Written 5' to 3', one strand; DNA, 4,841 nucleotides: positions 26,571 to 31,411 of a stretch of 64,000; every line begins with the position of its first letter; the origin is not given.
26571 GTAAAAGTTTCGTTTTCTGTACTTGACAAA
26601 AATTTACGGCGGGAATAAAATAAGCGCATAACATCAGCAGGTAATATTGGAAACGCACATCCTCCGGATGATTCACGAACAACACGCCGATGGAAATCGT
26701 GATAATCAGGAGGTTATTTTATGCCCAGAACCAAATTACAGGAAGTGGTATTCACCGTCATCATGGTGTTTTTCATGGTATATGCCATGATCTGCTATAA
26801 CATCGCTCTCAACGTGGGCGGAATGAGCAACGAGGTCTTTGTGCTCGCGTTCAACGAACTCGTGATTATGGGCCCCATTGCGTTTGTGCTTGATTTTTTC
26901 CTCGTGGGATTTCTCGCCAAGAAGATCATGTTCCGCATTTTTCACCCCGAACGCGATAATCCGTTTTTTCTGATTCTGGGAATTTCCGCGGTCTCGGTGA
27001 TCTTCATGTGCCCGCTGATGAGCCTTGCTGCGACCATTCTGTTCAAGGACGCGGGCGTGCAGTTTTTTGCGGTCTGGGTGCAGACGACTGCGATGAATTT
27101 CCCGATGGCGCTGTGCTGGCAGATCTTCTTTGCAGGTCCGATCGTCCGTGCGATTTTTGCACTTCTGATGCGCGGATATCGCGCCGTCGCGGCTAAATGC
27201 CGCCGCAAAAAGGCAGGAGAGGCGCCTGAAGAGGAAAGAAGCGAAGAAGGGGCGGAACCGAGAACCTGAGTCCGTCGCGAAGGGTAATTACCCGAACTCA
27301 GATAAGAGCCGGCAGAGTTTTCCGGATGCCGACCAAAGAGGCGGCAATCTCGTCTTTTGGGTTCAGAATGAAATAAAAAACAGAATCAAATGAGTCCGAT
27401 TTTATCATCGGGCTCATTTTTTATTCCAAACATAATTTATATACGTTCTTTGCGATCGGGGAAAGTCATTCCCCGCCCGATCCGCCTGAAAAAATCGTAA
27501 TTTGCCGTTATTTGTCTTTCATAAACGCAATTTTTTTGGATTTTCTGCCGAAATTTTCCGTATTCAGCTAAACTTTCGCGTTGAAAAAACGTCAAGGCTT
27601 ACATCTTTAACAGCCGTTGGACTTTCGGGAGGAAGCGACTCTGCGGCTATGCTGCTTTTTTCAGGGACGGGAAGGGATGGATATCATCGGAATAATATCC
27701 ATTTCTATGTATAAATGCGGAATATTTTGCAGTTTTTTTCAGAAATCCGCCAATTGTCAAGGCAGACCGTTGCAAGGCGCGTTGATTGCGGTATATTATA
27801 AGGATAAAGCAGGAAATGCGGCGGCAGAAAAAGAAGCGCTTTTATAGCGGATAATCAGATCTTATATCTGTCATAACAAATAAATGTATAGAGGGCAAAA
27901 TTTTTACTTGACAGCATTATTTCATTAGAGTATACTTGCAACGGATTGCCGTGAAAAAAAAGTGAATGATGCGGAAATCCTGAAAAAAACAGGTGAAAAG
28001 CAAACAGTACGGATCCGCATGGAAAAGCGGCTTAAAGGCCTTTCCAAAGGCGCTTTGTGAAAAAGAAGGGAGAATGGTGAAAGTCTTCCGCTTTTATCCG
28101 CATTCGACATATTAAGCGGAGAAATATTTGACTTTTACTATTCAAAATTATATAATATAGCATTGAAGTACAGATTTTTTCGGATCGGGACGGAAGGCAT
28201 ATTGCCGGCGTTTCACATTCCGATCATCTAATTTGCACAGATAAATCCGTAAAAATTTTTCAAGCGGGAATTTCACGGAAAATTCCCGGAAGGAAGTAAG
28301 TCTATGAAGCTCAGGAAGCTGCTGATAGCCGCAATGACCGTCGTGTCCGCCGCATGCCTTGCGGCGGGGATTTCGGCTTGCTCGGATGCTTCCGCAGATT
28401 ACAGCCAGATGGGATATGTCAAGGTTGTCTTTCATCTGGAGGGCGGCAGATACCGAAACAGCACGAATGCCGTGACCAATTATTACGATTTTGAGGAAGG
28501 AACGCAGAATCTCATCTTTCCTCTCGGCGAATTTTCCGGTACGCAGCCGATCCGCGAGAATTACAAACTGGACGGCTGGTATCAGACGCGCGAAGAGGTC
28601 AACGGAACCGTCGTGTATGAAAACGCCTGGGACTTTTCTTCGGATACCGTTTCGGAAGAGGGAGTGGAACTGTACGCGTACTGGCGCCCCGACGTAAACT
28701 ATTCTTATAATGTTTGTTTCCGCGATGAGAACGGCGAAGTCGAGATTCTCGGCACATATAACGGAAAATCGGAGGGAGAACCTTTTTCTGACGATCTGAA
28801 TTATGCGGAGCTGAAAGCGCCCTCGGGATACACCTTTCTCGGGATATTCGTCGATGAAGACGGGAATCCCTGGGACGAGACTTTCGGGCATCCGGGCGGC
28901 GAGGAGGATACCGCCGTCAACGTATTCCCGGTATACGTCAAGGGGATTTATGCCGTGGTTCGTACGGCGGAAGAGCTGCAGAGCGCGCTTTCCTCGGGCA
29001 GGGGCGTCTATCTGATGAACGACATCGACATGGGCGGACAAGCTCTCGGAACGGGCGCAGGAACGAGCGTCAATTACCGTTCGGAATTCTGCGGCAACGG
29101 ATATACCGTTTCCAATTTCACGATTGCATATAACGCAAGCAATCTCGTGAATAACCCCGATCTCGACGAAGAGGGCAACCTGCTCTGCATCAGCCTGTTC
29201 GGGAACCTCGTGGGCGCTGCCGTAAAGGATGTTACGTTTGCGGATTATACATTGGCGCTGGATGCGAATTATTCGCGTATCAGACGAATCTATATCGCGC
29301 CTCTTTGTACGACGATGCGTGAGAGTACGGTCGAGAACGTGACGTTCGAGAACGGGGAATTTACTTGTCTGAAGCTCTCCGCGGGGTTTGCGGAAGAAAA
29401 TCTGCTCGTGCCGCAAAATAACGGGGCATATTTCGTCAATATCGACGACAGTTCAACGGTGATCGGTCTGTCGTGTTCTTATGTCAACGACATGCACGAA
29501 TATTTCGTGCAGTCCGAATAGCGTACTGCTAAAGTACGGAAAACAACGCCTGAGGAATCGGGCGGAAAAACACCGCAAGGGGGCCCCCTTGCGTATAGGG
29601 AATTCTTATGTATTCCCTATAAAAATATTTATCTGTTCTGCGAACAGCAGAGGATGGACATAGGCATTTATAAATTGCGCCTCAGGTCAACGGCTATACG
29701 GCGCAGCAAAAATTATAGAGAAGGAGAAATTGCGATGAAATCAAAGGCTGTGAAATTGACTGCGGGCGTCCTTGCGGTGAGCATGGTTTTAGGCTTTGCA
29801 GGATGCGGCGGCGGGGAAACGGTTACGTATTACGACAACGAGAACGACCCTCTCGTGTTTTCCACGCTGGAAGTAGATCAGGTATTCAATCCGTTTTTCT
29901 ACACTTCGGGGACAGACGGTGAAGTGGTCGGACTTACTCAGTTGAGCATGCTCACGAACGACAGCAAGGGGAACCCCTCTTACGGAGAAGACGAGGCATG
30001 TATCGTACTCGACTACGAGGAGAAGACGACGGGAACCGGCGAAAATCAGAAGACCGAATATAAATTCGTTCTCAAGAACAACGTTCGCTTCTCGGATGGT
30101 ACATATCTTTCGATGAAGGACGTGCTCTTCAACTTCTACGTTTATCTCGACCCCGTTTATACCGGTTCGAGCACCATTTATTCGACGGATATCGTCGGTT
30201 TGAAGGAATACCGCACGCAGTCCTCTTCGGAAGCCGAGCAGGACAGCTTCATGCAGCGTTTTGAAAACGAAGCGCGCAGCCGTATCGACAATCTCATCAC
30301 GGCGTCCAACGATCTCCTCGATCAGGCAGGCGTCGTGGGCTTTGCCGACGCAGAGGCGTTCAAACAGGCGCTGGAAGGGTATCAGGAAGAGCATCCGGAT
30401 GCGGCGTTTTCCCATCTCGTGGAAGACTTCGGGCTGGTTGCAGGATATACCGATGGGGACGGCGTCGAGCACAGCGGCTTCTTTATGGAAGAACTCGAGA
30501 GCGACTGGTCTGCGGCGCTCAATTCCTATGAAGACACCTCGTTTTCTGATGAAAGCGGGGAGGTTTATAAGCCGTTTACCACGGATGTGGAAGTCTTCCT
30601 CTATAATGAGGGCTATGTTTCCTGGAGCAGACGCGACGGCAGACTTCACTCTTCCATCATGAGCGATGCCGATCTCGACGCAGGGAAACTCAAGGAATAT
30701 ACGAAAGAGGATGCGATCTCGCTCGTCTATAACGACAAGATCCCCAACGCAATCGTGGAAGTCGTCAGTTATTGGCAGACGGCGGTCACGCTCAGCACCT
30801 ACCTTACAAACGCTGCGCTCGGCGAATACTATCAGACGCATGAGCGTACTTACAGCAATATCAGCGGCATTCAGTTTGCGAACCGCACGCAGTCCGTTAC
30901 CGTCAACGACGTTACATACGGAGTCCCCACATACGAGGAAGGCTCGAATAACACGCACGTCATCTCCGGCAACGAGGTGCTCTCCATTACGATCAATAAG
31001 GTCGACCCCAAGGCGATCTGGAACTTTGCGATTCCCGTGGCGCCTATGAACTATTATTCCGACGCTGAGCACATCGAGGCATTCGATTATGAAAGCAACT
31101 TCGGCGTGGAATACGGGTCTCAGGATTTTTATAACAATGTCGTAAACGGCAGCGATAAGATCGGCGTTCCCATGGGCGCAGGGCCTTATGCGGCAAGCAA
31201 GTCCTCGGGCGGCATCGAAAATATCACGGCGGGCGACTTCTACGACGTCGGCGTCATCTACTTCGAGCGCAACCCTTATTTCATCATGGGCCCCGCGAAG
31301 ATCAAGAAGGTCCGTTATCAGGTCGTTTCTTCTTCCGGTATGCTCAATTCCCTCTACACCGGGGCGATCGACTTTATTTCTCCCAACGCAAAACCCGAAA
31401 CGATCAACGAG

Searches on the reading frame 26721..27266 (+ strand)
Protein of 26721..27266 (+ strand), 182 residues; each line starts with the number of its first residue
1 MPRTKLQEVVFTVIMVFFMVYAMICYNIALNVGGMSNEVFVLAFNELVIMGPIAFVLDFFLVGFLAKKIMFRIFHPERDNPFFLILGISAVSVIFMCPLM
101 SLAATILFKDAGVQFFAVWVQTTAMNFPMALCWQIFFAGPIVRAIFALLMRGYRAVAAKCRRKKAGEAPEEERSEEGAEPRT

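Call 68: search_protein_families(library=pfam, proteins=[window:26721-27266:+], max_evalue=0.00001)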
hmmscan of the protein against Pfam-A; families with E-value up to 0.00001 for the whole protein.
window:26721-27266:+ (182 aa): 1 family
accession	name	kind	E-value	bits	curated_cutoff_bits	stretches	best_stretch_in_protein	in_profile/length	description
PF11391.13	DUF2798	-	1.2e-08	35.3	23.5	1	94-148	5-58/59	Protein of unknown function (DUF2798)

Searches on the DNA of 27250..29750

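Call 87: search_rna_families(source=window, start=27250, end=29750, threshold=evalue, max_evalue=1)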
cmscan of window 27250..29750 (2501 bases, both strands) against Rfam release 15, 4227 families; matches with E-value up to 1: 1.
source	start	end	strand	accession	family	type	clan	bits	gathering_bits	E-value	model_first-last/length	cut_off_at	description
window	27961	28020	+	RF00278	SNORD50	Gene; snRNA; snoRNA; CD-box;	-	22.4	42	0.21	1-72/72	no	Small nucleolar RNA SNORD50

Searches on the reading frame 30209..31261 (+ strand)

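Call 74: search_protein_families(library=pfam, proteins=[window:30209-31261:+], max_evalue=1)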
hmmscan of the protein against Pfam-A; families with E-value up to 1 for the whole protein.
window:30209-31261:+ (351 aa): 1 family
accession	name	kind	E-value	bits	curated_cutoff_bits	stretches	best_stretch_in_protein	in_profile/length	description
PF10444.14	Nbl1_Borealin_N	-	0.46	10.6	24.4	0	12-39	3-30/57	Nbl1 / Borealin N terminal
